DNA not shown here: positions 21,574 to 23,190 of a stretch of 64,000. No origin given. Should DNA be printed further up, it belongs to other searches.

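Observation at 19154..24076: ribE-coupled three-gene module: degenerate DAC (DisA_N)-like protein, unknown helical protein, 847-aa dynamin-like GTPase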

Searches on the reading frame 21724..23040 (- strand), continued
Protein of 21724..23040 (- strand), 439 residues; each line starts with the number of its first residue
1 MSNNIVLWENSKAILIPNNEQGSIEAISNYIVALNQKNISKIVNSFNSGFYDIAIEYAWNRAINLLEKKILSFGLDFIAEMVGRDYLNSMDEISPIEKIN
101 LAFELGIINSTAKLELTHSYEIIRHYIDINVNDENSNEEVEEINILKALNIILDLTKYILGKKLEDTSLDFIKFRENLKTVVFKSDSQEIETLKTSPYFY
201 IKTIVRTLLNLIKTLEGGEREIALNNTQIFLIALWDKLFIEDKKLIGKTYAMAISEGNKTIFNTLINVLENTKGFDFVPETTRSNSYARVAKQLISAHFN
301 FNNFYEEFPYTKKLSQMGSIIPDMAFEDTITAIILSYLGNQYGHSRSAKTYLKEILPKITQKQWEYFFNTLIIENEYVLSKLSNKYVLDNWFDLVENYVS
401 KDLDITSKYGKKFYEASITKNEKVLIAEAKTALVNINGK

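Call 71: search_protein_families(library=pfam, alignment_id=A4, max_evalue=1)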
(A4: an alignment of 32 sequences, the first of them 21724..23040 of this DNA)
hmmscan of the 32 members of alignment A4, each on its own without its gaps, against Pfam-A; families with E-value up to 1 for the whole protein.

A. member 1, window:21724-23040:- (439 aa): 1 family
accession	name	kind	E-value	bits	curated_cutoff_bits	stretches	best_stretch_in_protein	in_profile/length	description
PF19700.5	DUF6198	-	0.038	14.1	27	1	346-406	39-97/217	Family of unknown function (DUF6198)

B. families by the number of members that match (of 32 scanned): 18 families
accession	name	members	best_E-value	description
PF05746.21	DALR_1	4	0.025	DALR anticodon binding domain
PF04967.18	HTH_10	4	0.07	HTH DNA binding domain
PF00531.28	Death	3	0.045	Death domain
PF06294.16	CH_2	3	0.21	CH-like domain in sperm protein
PF10363.15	RTP1_C1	2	0.0026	Required for nuclear transport of RNA pol II C-terminus 1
PF03874.21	RNA_pol_Rpb4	2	0.046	RNA polymerase Rpb4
PF15460.11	SAS4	1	0.0044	Something about silencing, SAS, complex subunit 4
PF10548.14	P22_AR_C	1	0.025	P22AR C-terminal domain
PF19700.5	DUF6198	1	0.038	Family of unknown function (DUF6198)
PF25718.1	Mycobacteriophage_73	1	0.045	Mycobacteriophage L5 gene 73 protein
PF12308.13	Noelin-1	1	0.053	Neurogenesis glycoprotein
PF19710.4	PIK3CG_ABD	1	0.081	PIK3 catalytic subunit gamma adaptor-binding domain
PF23737.1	HTH_71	1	0.083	HTH 3-helical bundle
PF01943.22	Polysacc_synt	1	0.087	Polysaccharide biosynthesis protein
PF25361.1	AAA_lid_RFC1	1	0.091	RFC1-like, AAA+ ATPase lid domain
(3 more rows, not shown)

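Call 75: search_protein_families(library=pfam, proteins=[L066:11323-11934:+, L070:11317-11844:+, L028:3338-4735:+, L033:11320-12324:+, L082:9931-10836:+, L030:11377-12153:+, L046:11380-12099:+, L083:6209-6913:+, L072:11380-11925:+, L076:11380-13440:+], max_evalue=0.01)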
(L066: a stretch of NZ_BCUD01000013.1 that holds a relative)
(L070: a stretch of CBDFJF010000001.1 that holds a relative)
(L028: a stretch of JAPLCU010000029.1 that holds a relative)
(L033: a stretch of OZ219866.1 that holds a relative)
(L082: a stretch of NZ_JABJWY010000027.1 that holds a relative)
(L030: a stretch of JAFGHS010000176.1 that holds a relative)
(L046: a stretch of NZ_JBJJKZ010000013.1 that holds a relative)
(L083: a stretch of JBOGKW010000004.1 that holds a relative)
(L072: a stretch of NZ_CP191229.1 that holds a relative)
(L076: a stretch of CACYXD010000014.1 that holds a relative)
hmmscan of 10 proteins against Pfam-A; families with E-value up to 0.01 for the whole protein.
L066:11323-11934:+ (204 aa): 0 families

L070:11317-11844:+ (176 aa): 1 family
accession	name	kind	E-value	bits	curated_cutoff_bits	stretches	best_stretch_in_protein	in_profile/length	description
PF14338.12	Mrr_N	-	9e-30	103.1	29.5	1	6-91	1-86/87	Mrr N-terminal domain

L028:3338-4735:+ (466 aa): 0 families

L033:11320-12324:+ (335 aa): 0 families

L082:9931-10836:+ (302 aa): 1 family
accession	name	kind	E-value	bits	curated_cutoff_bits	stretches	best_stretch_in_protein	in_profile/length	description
PF01734.28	Patatin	-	2.8e-29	103.1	27.7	1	4-184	1-190/191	Patatin-like phospholipase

L030:11377-12153:+ (259 aa): 5 families
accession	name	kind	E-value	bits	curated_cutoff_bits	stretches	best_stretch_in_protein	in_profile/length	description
PF08241.18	Methyltransf_11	-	2.5e-14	54.1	21.2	1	40-125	2-91/95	Methyltransferase domain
PF13649.12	Methyltransf_25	-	9.9e-12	45.8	27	1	40-122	3-94/97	Methyltransferase domain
PF13489.12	Methyltransf_23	-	8.1e-06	26.1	27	1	25-112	11-99/164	Methyltransferase domain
PF08242.18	Methyltransf_12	-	0.00022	22.3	30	1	40-111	2-82/98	Methyltransferase domain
PF05219.18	DREV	-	0.0096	15.5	26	0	35-71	95-131/265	DREV methyltransferase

L046:11380-12099:+ (240 aa): 0 families

L083:6209-6913:+ (235 aa): 0 families

L072:11380-11925:+ (182 aa): 1 family
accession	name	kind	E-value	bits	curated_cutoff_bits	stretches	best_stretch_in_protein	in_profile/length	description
PF18160.6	SLATT_5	-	4.8e-30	104.8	29.5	1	30-176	4-149/192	SMODS and SLOG-associating 2TM effector domain family 5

L076:11380-13440:+ (687 aa): 3 families
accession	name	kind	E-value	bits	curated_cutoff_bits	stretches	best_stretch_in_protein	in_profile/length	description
PF13589.12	HATPase_c_3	-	4.7e-14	53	25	1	27-132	5-109/137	Histidine kinase-, DNA gyrase B-, and HSP90-like ATPase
PF02518.31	HATPase_c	-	4.7e-05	24.2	26.4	1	28-130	9-105/111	Histidine kinase-, DNA gyrase B-, and HSP90-like ATPase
PF13588.12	HSDR_N_2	-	0.003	18.1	25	0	526-575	33-77/110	Type I restriction enzyme R protein N terminus (HSDR_N)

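Call 76: search_solved_structures(query=A4, max_evalue=10, show_alignments=1)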
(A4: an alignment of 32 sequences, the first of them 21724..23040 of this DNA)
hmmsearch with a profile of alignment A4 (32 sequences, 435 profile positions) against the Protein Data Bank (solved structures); distinct sequences matched with E-value up to 10: 0.

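Call 77: search_dna_similar(query=window:21724-23040:-, collection=plasmids, mode=protein, max_rows=15)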
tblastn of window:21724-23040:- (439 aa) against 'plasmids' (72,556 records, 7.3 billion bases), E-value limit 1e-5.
Records with a match: 16; places in all: 22; records where one place covers at least 80% of the query: 6.
Best place of each record, by identity: <60% 16.
By first word of the organism name: Clostridium 10; Bacillus 2; Vibrio 1; Agrobacterium 1; Acinetobacter 1; Pantoea 1.
By predicted mobility (MOB-suite, as given by PLSDB): non-mobilizable 13; conjugative 2; mobilizable 1.
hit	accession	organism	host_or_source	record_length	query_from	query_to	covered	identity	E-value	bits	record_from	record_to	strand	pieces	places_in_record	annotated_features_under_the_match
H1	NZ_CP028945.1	Vibrio sp. dhg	single cell,ocean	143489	3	408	92%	32.1%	5e-61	221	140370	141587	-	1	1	hypothetical protein (x2)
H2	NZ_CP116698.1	Agrobacterium tumefaciens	Clematis,cell culture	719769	2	418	95%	29.7%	2e-55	205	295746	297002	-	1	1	hypothetical protein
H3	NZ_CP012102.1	Bacillus thuringiensis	whole organism,soil sample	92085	11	415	92%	22.0%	7e-8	62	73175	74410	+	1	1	hypothetical protein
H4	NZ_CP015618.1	Acinetobacter schindleri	cell culture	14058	24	395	85%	22.0%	2e-6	58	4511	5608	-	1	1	hypothetical protein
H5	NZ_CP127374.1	Bacillus arachidis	bacterial isolate,rhizosphere soil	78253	11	382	85%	21.6%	3e-7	61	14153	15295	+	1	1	hypothetical protein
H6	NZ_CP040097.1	Pantoea sp. SO10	whole organism,soil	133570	39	401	83%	20.7%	4e-8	64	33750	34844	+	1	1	hypothetical protein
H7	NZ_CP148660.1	Clostridium perfringens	-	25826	39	372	76%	22.4%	2e-6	58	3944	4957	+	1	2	hypothetical protein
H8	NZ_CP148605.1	Clostridium perfringens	-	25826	39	372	76%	22.4%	2e-6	58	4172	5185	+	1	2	hypothetical protein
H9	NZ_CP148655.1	Clostridium perfringens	Homo sapiens,single cell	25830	39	372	76%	22.4%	2e-6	58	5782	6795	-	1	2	hypothetical protein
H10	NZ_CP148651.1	Clostridium perfringens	Homo sapiens,single cell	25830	39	372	76%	22.4%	2e-6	58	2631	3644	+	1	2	hypothetical protein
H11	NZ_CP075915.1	Clostridium perfringens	sludge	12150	39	372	76%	22.4%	4e-6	57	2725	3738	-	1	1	hypothetical protein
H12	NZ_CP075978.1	Clostridium perfringens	Feces, FP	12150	39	372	76%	22.4%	4e-6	57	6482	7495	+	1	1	hypothetical protein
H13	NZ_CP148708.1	Clostridium perfringens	Dog,single cell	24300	39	372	76%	22.4%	4e-6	57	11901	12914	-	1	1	hypothetical protein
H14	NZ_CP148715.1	Clostridium perfringens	Dog,single cell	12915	39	372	76%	22.4%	5e-6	57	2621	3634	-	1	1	hypothetical protein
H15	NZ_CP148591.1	Clostridium perfringens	-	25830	39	372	76%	22.4%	5e-6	57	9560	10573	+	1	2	hypothetical protein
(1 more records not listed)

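Call 78: get_annotated_region(hit=H1, flank=5000)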
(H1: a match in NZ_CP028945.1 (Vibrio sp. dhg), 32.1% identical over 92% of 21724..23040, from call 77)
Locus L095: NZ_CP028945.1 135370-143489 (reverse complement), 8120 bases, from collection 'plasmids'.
description: Vibrio sp. dhg plasmid unnamed1, complete sequence
organism: Vibrio sp. dhg (NCBI taxid 2163016)
taxonomy: Bacteria; Pseudomonadota; Gammaproteobacteria; Vibrionales; Vibrionaceae; Vibrio; Vibrio sp. dhg
host: -; source: single cell,ocean; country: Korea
typing (MOB-suite, as given by PLSDB): mobilizable; relaxase MOBH
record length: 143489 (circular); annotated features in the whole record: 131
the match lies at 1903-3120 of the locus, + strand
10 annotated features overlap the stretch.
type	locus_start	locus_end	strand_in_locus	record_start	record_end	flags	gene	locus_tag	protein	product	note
CDS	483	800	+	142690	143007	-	-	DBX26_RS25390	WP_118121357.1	helix-turn-helix transcriptional regulator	-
CDS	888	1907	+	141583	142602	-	-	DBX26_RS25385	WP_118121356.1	hypothetical protein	-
CDS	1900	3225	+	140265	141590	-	-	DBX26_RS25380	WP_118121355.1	hypothetical protein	-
CDS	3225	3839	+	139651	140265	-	-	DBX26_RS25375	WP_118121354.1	hypothetical protein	-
CDS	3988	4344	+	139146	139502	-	-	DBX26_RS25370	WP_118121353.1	hypothetical protein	-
CDS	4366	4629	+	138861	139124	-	-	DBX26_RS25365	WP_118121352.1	hypothetical protein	-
CDS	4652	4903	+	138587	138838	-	-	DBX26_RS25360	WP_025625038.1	hypothetical protein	-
CDS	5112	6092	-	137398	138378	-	-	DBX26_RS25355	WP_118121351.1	BsuBI/PstI family type II restriction endonuclease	GO:0009307 - DNA restriction-modification system [Evidence IEA]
CDS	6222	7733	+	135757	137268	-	-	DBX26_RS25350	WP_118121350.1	Eco57I restriction-modification methylase domain-containing protein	GO:0006304 - DNA modification [Evidence IEA]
CDS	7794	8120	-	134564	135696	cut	-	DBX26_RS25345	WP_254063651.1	IS3 family transposase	-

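Call 79: get_annotated_region(hit=H11, flank=4000)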
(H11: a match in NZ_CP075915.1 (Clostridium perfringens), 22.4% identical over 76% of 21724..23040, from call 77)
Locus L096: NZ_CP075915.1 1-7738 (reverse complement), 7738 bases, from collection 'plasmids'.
description: Clostridium perfringens strain CPLi 6-1 plasmid pCPCPLi6-1_3
organism: Clostridium perfringens (NCBI taxid 1502)
taxonomy: Bacteria; Bacillota; Clostridia; Eubacteriales; Clostridiaceae; Clostridium; Clostridium perfringens
host: -; source: sludge; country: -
typing (MOB-suite, as given by PLSDB): non-mobilizable
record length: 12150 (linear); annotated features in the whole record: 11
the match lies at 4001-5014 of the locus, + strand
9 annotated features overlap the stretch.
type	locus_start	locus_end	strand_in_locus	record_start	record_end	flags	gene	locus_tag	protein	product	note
CDS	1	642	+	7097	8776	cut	-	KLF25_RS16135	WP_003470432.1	DNA mismatch repair protein MutS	-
CDS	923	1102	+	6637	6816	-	-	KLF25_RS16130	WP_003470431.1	Blp family class II bacteriocin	GO:0042742 - defense response to bacterium [Evidence IEA]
CDS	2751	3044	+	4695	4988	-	-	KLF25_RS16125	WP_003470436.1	hypothetical protein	-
CDS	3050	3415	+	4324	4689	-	-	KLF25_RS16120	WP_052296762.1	type II toxin-antitoxin system HicB family antitoxin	-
CDS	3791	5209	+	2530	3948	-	-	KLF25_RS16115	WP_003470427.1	hypothetical protein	-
CDS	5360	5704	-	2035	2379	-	-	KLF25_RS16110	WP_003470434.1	hypothetical protein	-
CDS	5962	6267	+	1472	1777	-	-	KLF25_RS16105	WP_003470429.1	type II toxin-antitoxin system Phd/YefM family antitoxin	-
CDS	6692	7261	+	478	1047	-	-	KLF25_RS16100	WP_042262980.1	recombinase family protein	GO:0006310 - DNA recombination [Evidence IEA]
CDS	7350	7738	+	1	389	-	-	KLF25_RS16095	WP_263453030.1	cysteine peptidase family C39 domain-containing protein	GO:0006508 - proteolysis [Evidence IEA]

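Call 80: get_annotated_region(hit=H4, flank=4000)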
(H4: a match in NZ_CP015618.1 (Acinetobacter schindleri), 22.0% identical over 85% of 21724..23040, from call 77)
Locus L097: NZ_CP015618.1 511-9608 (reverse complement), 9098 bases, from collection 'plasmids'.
description: Acinetobacter schindleri strain ACE plasmid p3AsACE, complete sequence
organism: Acinetobacter schindleri (NCBI taxid 108981)
taxonomy: Bacteria; Pseudomonadota; Gammaproteobacteria; Moraxellales; Moraxellaceae; Acinetobacter; Acinetobacter schindleri
host: -; source: cell culture; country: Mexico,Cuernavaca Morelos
typing (MOB-suite, as given by PLSDB): non-mobilizable; replicon rep_cluster_1902
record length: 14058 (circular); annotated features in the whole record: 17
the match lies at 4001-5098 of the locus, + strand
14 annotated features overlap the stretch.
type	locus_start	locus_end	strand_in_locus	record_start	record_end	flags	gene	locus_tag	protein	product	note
CDS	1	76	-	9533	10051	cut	-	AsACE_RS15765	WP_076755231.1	hypothetical protein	-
CDS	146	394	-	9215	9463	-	-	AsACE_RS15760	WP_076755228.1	hypothetical protein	-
CDS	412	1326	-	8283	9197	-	-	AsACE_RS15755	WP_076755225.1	hypothetical protein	-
CDS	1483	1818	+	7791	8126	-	-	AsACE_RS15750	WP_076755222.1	helix-turn-helix transcriptional regulator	-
CDS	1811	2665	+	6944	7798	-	-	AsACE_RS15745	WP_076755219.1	ImmA/IrrE family metallo-endopeptidase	-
CDS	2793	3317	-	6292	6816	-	-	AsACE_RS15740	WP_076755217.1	type II toxin-antitoxin system PemK/MazF family toxin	-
CDS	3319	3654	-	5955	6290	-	-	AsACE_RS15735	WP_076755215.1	helix-turn-helix domain-containing protein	-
CDS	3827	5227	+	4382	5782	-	-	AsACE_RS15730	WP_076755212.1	hypothetical protein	-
CDS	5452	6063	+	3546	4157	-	-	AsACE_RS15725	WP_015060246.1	recombinase family protein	GO:0006310 - DNA recombination [Evidence IEA]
CDS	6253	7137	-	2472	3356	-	-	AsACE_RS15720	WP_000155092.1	Mph(E) family macrolide 2'-phosphotransferase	-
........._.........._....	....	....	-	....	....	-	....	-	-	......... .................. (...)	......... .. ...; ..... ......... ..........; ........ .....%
predicted_resistance_gene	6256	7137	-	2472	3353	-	mph(E)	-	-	Mph(E) family macrolide 2'-phosphotransferase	predicted by amrfinderplus; class MACROLIDE; identity 100.0%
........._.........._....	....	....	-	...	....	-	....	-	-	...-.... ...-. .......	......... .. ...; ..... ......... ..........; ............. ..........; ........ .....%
predicted_resistance_gene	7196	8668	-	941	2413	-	msr(E)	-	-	ABC-F type ribosomal protection protein Msr(E)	predicted by amrfinderplus; class MACROLIDE/STREPTOGRAMIN; identity 100.0%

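Call 81: search_protein_families(library=padloc, proteins=[L096:3791-5206:+, L097:3827-5224:+, L095:3225-3836:+, L095:888-1904:+, L095:1900-3222:+, L028:3338-4735:+, L033:11320-12324:+, L046:11380-12099:+, L007:2136-2732:+], max_evalue=0.01)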
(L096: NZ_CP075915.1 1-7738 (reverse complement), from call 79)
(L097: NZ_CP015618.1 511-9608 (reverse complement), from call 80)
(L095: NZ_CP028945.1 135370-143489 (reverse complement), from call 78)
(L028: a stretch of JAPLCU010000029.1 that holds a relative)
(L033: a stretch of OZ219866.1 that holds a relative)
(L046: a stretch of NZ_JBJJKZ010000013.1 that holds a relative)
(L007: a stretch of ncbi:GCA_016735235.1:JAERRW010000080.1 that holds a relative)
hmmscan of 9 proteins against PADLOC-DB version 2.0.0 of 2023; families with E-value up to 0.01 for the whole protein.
L096:3791-5206:+ (472 aa): 0 families

L097:3827-5224:+ (466 aa): 0 families

L095:3225-3836:+ (204 aa): 0 families

L095:888-1904:+ (339 aa): 0 families

L095:1900-3222:+ (441 aa): 0 families

L028:3338-4735:+ (466 aa): 0 families

L033:11320-12324:+ (335 aa): 0 families

L046:11380-12099:+ (240 aa): 4 families
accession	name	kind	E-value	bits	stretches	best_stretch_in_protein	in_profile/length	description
PDLC00712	Effector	-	1.6e-09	36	1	8-156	15-147/171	2TM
PDLC00710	Effector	-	0.0002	19.2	1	62-154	55-148/176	2TM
PDLC00677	Effector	-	0.00047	18.3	1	70-149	58-138/170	2TM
PDLC00696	Effector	-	0.00049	17.8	1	70-166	64-160/189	2TM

L007:2136-2732:+ (199 aa): 0 families

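Call 82: search_protein_families(library=pfam, proteins=[L096:3791-5206:+, L097:3827-5224:+, L095:3225-3836:+, L009:7001-9136:+, L007:2136-2732:+, L012:9398-9925:+], max_evalue=0.1)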
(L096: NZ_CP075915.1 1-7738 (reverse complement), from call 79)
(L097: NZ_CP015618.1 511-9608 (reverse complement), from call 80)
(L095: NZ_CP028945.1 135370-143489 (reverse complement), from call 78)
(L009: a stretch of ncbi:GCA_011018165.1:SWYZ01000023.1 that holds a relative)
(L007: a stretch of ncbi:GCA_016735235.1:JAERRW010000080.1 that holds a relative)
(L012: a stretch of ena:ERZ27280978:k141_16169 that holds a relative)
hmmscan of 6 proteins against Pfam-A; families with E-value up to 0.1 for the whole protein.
L096:3791-5206:+ (472 aa): 2 families
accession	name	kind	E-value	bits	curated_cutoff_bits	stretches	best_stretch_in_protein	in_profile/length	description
PF08245.18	Mur_ligase_M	-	0.024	15.1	24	1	144-168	81-105/200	Mur ligase middle domain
PF00566.25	RabGAP-TBC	-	0.024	14.7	25.2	1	393-454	104-162/216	Rab-GTPase-TBC domain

L097:3827-5224:+ (466 aa): 2 families
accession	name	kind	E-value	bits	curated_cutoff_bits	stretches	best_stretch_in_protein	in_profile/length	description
PF18735.6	HEPN_RiboL-PSP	-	0.045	14.1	28.4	0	174-259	36-124/191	RiboL-PSP-HEPN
PF08653.15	DASH_Dam1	-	0.074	13.3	26.6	0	3-28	19-44/56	DASH complex subunit Dam1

L095:3225-3836:+ (204 aa): 0 families

L009:7001-9136:+ (712 aa): 2 families
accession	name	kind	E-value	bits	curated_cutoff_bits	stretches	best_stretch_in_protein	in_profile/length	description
PF00656.27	Peptidase_C14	-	5.1e-14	52.9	21.4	1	2-230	1-230/233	Caspase domain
PF20001.5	DUF6428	-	0.042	14.1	28.7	0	389-462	40-112/155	Family of unknown function (DUF6428)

L007:2136-2732:+ (199 aa): 0 families

L012:9398-9925:+ (176 aa): 1 family
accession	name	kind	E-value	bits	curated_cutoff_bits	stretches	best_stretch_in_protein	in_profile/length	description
PF00613.26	PI3Ka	-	0.008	16.1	31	1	41-76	142-177/185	Phosphoinositide 3-kinase family, accessory domain (PIK domain)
